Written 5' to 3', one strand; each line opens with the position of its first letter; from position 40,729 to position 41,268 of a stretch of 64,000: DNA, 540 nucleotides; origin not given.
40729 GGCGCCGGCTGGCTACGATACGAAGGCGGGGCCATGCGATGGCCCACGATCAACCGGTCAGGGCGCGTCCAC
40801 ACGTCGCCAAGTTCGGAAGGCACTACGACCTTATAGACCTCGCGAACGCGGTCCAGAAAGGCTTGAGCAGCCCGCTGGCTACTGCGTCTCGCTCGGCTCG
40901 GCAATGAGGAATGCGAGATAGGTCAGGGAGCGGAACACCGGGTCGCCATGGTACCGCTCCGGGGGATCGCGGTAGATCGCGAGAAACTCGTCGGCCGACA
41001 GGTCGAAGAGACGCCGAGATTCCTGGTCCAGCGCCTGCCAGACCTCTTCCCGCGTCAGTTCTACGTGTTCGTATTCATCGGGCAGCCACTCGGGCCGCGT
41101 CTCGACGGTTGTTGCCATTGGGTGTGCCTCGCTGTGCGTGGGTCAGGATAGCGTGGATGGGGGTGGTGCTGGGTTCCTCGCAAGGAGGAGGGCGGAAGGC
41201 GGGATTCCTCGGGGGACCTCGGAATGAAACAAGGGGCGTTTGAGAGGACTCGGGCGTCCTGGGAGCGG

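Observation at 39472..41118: Tandemly duplicated, translationally coupled two-gene module of unknown function (TA- or defence-like)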

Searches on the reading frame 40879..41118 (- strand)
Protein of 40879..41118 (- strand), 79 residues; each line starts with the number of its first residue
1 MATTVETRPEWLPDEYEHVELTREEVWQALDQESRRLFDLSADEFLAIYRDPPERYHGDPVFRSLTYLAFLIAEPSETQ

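Call 5: search_protein_families(library=pfam, proteins=[window:40879-41118:-], max_evalue=1)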
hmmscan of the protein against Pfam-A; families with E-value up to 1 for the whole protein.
window:40879-41118:- (79 aa): 0 families

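Call 6: search_protein_families(library=padloc, proteins=[window:40879-41118:-], max_evalue=1)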
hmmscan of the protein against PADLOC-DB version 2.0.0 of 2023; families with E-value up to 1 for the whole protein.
window:40879-41118:- (79 aa): 0 families

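Call 7: search_protein_families(library=ncbifam, proteins=[window:40879-41118:-], max_evalue=1)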
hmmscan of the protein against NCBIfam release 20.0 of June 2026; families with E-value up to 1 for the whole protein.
window:40879-41118:- (79 aa): 0 families

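Call 8: search_protein_families(library=phrogs, proteins=[window:40879-41118:-], max_evalue=1)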
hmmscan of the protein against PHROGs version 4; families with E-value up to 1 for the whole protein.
window:40879-41118:- (79 aa): 1 family
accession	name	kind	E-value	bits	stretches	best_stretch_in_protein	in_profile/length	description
phrog_24182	-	unknown function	0.25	12.7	1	14-44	55-85/108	-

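Call 59: find_homologous_proteins(query=window:40879-41118:-, max_evalue=0.01)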
Query window:40879-41118:- (79 aa): 73 proteins with E <= 0.01 among 74 candidates.
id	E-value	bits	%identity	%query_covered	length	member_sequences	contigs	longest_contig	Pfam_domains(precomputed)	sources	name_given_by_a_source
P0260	8.3e-46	171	100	100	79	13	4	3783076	-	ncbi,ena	-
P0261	7.3e-41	155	89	100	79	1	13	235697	-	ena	-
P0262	8.4e-40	152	87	100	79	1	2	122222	-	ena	-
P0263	1.5e-39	151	90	100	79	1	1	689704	-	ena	-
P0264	3.7e-39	150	87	100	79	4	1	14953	-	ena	-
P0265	9.8e-38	145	83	99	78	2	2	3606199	-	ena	-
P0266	3.4e-37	144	81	99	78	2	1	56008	-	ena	-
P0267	4.5e-37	143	83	99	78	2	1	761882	-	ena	-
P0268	1.5e-36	142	83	99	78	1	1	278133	-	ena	-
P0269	2.6e-36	141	84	95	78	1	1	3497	-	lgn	-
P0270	3.7e-36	140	81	99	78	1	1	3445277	-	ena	-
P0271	9.2e-36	139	79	99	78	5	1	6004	-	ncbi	-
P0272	1.5e-35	138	79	99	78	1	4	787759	-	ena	-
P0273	2.5e-35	138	82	97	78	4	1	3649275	-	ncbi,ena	-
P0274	3.6e-35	137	79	99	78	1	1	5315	-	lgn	-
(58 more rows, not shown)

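Call 62: search_solved_structures(query=A5, max_evalue=10, show_alignments=2)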
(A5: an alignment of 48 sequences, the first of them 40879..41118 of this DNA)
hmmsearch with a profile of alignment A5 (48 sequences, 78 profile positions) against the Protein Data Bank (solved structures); distinct sequences matched with E-value up to 10: 7.
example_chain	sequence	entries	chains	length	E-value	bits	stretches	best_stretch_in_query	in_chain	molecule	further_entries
5vf5_A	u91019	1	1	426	0.26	14.9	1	21-56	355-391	SM80.1 Vicilin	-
4nez_A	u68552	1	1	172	0.28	14.8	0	22-37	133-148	Engineered protein OR276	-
4ney_A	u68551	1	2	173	0.29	14.8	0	22-37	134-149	Engineered protein OR277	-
5yjs_A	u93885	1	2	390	0.65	13.6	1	21-56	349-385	vicilin-like antimicrobial peptides 2-2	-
4hhu_A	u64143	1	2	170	0.72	13.5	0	23-38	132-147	OR280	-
3qu1_A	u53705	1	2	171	1.3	12.7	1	12-60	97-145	Peptide deformylase 2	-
9qft_G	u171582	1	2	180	1.4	12.5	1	12-60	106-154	Peptide deformylase 2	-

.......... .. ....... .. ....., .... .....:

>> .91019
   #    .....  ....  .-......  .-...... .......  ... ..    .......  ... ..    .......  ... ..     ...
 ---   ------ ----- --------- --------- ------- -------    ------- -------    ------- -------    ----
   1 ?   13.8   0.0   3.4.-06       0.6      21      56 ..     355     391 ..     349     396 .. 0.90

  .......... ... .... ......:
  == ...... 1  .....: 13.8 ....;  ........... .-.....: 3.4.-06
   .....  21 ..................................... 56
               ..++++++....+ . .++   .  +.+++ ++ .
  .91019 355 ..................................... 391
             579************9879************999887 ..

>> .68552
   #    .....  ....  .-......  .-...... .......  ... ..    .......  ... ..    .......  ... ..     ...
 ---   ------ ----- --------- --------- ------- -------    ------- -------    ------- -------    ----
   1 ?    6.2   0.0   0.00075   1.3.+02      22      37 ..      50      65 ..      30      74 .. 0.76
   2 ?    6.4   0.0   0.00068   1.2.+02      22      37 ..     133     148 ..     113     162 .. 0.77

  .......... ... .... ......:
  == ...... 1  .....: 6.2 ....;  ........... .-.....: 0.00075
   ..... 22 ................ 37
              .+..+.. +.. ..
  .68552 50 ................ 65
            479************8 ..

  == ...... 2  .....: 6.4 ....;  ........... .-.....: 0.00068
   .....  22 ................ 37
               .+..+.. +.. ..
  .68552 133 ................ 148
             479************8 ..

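Call 63: find_encoding_contigs(protein=P0260, flank=10000, max_places=4)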
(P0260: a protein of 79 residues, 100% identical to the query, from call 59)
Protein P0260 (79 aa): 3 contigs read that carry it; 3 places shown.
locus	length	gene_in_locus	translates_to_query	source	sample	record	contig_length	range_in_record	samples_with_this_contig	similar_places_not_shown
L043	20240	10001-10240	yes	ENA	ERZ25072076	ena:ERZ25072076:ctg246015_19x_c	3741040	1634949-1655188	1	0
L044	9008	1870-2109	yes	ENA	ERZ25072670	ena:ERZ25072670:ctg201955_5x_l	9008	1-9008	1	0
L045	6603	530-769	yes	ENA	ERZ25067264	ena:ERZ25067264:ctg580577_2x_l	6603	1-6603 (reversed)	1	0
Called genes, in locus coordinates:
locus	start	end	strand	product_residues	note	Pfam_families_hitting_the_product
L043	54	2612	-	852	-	PF00456:Transketolase_N (weak), PF22613:Transketolase_C_1 (weak)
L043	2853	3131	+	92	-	PF05016:ParE_toxin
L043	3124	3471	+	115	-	PF13413:HTH_25 (faint), PF01381:HTH_3, PF12844:HTH_19, PF13443:HTH_26, PF13560:HTH_31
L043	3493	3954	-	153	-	PF00293:NUDIX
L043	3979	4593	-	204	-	PF00293:NUDIX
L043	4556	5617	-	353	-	PF00579:tRNA-synt_1b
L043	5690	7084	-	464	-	PF00890:FAD_binding_2 (weak), PF01134:GIDA (faint), PF07992:Pyr_redox_2, PF12831:FAD_oxidored, PF13738:Pyr_redox_3 (weak), PF00070:Pyr_redox, PF02737:3HCDH_N (weak), PF02852:Pyr_redox_dim, +4 more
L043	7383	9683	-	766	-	PF00330:Aconitase, PF00694:Aconitase_C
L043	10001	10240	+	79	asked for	-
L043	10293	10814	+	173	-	-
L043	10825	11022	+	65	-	-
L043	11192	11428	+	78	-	-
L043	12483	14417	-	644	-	PF00089:Trypsin, PF13365:Trypsin_2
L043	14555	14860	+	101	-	-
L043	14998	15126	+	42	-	-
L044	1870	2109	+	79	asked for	-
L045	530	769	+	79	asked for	-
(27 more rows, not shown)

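Call 65: predict_structure(alignment_id=A5)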
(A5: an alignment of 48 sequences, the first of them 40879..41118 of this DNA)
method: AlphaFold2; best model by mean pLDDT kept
length: 79 residues; sequences in the alignment: 48
mean_pLDDT: 80.4   pTM: 0.63
mean pLDDT of the five models: 80.4, 78.4, 75.9, 74.9, 73.2
residues with pLDDT >= 90: 32; 70-90: 26; 50-70: 14; < 50: 7
segments of 3 or more residues with pLDDT < 50: 1-4, 77-79
pLDDT, mean of each block of 10 residues (from residue 1): 55 70 91 95 92 88 90 61
secondary structure, 60 per line:
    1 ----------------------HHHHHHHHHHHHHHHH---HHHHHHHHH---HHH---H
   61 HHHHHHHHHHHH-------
elements in order: H23-38 H42-50 H60-72
